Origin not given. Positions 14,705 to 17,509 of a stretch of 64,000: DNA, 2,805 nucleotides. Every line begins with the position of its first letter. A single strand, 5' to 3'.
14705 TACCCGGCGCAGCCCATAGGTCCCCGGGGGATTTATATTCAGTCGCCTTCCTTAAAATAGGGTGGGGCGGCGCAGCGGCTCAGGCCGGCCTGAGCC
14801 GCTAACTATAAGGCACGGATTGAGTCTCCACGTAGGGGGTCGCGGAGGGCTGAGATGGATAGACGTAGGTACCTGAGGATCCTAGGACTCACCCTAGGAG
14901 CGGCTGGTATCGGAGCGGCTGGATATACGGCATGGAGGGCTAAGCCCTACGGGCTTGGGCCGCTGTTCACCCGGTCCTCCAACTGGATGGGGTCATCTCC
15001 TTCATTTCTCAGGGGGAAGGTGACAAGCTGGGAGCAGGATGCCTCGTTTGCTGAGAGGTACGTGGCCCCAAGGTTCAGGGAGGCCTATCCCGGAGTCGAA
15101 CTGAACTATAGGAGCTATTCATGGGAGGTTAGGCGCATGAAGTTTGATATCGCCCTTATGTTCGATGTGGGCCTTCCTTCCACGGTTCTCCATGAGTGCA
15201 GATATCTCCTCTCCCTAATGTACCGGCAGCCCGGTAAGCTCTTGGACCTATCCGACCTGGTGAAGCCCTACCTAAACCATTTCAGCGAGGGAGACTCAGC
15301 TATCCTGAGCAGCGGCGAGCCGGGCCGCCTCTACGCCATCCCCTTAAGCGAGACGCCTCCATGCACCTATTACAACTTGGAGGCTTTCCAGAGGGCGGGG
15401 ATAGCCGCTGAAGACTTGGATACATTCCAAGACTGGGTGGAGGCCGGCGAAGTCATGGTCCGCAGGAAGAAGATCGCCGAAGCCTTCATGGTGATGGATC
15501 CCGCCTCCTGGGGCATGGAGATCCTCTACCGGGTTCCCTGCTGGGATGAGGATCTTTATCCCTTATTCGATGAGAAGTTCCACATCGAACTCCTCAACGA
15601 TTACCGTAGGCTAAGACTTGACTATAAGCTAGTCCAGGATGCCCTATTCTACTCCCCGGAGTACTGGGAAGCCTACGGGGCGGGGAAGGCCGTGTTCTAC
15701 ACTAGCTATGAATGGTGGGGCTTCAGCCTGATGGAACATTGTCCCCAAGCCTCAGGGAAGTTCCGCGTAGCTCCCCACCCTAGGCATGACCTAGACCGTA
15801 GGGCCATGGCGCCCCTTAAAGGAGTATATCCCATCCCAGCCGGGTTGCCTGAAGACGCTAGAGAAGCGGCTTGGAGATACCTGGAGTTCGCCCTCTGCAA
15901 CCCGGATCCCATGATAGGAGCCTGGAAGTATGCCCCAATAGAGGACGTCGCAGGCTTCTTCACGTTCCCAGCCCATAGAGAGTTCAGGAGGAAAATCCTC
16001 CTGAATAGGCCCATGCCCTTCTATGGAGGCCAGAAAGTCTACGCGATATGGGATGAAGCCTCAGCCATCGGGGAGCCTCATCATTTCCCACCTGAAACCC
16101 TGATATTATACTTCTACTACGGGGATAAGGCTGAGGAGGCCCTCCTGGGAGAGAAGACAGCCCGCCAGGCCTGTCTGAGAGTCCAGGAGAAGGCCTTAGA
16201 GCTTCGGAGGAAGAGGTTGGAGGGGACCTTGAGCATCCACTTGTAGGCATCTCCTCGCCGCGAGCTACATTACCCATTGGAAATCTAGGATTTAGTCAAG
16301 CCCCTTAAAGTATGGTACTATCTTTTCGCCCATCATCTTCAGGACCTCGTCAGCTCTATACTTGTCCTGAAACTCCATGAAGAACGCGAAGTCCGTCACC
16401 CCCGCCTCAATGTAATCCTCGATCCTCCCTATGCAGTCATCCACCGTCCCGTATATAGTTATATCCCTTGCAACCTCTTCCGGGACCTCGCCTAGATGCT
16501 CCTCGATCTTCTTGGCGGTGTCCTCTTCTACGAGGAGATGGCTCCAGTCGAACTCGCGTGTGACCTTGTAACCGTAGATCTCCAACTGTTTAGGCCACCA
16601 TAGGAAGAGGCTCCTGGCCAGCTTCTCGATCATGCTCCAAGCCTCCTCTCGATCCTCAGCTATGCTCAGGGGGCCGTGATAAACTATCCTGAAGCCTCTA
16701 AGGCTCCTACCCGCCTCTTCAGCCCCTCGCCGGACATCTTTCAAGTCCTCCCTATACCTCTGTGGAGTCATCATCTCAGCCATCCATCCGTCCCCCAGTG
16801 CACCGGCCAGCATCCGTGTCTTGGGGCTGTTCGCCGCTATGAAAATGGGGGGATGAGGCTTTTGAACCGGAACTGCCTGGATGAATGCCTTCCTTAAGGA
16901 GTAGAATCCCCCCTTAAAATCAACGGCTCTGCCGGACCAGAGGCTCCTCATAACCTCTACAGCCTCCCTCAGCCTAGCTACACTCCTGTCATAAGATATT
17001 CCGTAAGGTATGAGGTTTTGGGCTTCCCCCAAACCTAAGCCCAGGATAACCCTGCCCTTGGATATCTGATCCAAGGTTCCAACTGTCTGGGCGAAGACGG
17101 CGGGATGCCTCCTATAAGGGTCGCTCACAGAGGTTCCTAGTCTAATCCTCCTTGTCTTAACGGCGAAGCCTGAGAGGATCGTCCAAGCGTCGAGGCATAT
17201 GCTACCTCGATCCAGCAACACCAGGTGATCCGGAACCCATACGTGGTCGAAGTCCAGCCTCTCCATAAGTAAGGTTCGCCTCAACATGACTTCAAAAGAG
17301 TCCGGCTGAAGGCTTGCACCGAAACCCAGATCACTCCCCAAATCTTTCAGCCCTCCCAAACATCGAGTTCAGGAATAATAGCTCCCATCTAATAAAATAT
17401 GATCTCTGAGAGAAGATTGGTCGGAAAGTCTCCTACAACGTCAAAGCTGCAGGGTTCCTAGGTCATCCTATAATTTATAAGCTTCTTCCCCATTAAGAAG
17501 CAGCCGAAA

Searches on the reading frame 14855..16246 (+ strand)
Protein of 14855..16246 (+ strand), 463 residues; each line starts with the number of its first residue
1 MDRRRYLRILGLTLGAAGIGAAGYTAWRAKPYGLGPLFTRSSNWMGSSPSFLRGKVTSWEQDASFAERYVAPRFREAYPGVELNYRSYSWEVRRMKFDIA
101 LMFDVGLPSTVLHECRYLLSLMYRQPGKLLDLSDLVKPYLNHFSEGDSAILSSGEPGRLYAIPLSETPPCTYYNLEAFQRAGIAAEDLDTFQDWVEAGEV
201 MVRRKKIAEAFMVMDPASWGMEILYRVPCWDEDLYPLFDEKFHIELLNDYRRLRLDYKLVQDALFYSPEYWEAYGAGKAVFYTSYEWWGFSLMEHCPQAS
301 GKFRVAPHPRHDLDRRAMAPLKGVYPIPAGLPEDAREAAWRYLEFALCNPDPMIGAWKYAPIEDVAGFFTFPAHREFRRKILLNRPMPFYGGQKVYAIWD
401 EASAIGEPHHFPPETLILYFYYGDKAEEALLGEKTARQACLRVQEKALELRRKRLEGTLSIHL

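Call 10: search_protein_families(library=pfam, proteins=[window:14855-16246:+], max_evalue=0.01)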
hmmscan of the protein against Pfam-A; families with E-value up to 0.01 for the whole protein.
window:14855-16246:+ (463 aa): 2 families
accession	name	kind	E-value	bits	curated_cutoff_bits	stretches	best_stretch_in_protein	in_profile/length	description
PF13416.11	SBP_bac_8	-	5e-11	43.3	27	1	125-352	55-248/279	Bacterial extracellular solute-binding protein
PF01547.30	SBP_bac_1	-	5.9e-10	40.1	26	1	61-347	5-301/307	Bacterial extracellular solute-binding protein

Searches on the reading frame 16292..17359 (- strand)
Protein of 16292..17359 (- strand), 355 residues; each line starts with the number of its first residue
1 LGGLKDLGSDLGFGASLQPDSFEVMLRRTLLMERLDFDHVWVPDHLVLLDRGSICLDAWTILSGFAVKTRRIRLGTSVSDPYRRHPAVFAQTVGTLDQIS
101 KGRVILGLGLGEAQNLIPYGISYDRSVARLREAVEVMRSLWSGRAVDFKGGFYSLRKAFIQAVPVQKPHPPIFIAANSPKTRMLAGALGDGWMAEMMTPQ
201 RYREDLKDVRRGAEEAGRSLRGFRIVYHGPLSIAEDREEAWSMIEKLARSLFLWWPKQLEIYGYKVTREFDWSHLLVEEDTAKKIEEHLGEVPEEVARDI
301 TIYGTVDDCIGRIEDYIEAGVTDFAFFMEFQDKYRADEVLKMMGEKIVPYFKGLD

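Call 10: search_protein_families(library=pfam, proteins=[window:16292-17359:-], max_evalue=0.01)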
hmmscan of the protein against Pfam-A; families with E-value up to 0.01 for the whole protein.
window:16292-17359:- (355 aa): 1 family
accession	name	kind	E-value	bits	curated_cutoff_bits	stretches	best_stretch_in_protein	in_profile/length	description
PF00296.26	Bac_luciferase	-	3.3e-70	237.4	27.9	1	20-322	20-313/314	Luciferase-like monooxygenase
